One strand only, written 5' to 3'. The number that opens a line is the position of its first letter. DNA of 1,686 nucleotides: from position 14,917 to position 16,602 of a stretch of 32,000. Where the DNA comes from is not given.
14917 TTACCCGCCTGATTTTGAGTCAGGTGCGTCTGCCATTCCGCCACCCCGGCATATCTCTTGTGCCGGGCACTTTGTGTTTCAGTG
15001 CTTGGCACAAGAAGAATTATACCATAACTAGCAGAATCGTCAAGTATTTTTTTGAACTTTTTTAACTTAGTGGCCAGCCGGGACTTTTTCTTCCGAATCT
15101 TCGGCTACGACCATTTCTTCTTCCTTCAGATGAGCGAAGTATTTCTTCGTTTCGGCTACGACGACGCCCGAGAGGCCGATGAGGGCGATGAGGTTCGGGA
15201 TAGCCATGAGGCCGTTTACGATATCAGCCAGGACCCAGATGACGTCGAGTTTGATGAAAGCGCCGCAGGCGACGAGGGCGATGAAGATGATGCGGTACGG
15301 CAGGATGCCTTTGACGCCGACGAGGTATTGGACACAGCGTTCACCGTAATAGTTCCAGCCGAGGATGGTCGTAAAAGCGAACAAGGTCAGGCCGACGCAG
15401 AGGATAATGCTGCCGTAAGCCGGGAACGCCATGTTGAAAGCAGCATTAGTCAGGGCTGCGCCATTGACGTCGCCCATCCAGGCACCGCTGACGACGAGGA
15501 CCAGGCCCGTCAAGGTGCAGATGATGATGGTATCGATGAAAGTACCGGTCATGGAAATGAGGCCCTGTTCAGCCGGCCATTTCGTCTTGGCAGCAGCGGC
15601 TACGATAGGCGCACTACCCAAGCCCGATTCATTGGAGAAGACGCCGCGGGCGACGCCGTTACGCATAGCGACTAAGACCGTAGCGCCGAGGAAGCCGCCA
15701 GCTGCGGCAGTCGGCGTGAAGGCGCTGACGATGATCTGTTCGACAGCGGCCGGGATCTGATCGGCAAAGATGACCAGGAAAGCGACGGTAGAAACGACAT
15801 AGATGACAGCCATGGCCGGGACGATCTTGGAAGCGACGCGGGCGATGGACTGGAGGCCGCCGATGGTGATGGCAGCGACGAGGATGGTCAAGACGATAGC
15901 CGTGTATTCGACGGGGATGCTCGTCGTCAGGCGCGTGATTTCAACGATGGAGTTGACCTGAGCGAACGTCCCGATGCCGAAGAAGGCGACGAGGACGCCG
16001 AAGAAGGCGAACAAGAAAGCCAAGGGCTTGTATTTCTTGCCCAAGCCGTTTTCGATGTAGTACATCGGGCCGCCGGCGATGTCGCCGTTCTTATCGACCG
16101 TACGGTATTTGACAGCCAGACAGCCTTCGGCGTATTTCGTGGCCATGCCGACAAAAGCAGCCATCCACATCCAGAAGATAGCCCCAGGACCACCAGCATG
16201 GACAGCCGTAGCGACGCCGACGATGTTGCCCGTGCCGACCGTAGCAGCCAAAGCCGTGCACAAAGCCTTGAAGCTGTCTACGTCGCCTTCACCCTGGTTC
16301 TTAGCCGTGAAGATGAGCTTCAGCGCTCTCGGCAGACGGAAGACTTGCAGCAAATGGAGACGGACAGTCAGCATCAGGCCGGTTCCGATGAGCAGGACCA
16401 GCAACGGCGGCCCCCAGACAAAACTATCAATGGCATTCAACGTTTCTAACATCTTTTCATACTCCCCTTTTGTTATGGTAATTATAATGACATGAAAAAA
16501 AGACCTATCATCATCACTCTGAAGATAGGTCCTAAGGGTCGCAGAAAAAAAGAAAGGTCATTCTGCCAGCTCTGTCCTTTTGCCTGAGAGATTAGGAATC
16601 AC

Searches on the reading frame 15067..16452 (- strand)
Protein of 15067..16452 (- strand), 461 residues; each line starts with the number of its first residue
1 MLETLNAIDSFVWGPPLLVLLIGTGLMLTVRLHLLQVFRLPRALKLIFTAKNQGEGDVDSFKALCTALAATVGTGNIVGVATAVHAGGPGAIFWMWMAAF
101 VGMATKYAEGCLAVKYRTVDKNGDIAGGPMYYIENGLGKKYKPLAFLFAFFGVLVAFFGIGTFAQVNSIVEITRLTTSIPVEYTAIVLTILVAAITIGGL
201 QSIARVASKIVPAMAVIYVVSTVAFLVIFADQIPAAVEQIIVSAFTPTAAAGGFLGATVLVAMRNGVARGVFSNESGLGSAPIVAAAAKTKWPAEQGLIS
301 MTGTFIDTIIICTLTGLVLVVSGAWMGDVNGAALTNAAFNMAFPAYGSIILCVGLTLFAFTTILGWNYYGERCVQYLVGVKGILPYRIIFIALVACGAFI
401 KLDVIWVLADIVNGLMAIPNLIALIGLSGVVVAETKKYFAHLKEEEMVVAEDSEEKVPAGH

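Call 57: search_protein_families(library=pfam, proteins=[window:15067-16452:-], max_evalue=0.00001)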
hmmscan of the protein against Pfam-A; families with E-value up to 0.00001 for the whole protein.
window:15067-16452:- (461 aa): 1 family
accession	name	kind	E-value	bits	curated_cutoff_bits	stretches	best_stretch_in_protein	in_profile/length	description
PF01235.23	Na_Ala_symp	-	3.2e-140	468.3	24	1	48-446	3-387/392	Sodium:alanine symporter family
